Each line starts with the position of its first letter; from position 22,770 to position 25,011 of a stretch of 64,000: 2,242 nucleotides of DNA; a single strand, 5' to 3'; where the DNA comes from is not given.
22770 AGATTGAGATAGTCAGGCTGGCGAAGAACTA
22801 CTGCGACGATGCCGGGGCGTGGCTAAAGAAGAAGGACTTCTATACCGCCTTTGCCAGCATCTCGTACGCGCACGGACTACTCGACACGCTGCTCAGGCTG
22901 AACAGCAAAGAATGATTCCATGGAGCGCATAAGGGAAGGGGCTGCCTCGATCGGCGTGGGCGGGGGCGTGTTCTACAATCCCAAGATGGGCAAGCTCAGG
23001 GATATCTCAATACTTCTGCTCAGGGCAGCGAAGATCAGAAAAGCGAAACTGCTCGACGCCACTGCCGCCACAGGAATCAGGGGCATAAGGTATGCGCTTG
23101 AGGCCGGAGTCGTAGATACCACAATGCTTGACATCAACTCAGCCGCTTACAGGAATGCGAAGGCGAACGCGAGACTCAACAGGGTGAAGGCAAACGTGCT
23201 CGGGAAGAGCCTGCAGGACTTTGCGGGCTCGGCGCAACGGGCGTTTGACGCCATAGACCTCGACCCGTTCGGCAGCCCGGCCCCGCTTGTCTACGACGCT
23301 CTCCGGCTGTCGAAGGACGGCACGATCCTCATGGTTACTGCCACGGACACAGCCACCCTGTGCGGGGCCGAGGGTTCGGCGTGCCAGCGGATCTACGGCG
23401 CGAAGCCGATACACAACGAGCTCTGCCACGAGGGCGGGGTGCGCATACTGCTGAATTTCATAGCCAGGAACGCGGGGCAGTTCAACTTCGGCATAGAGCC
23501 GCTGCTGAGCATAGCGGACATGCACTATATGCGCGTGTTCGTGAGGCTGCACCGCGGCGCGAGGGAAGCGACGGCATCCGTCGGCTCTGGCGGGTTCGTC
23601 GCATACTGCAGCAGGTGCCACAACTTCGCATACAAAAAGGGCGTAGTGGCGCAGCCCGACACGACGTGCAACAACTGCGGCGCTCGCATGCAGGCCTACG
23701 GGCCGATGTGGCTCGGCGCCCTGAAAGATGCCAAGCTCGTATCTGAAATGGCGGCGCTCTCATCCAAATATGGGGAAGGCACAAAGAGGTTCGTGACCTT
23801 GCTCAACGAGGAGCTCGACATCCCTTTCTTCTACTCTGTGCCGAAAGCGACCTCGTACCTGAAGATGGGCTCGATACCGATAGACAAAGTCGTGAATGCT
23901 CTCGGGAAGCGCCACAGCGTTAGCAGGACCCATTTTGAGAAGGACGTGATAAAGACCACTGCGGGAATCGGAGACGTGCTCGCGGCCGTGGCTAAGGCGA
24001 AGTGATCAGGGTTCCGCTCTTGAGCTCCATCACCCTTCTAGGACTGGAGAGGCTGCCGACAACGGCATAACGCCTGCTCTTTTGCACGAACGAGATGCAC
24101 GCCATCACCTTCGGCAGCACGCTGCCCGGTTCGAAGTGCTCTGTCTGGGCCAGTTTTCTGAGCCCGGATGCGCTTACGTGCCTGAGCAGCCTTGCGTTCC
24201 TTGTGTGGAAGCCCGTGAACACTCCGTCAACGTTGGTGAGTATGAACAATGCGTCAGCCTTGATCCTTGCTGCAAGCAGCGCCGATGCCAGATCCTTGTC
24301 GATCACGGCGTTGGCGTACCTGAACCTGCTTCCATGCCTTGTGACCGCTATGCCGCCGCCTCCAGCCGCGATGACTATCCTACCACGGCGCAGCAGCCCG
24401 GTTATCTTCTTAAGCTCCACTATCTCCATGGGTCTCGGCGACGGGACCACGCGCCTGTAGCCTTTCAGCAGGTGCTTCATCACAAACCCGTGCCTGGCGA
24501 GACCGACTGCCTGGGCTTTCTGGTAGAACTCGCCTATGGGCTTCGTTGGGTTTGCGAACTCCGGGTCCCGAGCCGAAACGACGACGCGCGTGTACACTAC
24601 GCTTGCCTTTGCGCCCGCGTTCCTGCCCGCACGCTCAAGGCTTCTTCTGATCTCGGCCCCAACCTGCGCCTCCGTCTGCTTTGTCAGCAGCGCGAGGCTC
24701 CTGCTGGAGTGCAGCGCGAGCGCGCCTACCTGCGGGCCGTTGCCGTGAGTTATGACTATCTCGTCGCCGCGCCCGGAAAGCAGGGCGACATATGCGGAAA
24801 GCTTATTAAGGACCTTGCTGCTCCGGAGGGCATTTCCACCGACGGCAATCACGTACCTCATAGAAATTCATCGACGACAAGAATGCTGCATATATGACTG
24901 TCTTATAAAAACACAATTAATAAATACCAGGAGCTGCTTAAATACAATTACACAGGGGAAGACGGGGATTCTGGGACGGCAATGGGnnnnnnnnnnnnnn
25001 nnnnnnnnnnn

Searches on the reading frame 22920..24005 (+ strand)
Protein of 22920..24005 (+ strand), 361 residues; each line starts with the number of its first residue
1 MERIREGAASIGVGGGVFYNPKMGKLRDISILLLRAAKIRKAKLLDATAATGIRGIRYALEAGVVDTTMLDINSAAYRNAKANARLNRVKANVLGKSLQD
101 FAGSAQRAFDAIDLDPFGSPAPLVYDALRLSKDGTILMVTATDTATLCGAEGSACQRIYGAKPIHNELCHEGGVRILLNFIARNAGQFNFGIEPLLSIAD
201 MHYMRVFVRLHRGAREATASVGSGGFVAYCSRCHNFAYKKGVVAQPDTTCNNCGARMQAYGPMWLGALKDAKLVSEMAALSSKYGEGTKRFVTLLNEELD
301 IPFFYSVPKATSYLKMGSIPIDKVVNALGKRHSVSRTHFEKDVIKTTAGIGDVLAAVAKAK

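Call 52: search_protein_families(library=pfam, max_evalue=0.00001, proteins=[window:22920-24005:+])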
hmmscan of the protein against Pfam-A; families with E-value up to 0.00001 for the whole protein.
window:22920-24005:+ (361 aa): 1 family
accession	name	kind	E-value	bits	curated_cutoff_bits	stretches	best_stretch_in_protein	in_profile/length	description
PF02005.22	TRM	-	2.7e-92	310.3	27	1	15-355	18-373/376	N2,N2-dimethylguanosine tRNA methyltransferase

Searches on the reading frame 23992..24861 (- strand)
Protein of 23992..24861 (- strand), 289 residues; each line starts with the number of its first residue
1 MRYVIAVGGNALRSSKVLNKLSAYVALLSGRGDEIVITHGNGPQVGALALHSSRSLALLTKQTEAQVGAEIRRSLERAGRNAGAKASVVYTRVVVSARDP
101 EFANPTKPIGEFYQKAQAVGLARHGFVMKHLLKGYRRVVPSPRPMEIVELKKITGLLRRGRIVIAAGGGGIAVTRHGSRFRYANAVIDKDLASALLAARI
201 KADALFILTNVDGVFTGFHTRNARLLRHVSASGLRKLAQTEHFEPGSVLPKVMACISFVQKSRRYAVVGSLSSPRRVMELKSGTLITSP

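Call 52: search_protein_families(library=pfam, max_evalue=0.00001, proteins=[window:23992-24861:-])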
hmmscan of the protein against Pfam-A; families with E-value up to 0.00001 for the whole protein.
window:23992-24861:- (289 aa): 1 family
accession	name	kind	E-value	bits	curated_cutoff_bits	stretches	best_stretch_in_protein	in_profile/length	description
PF00696.33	AA_kinase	-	2e-30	106.7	24.9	1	1-268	1-232/234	Amino acid kinase family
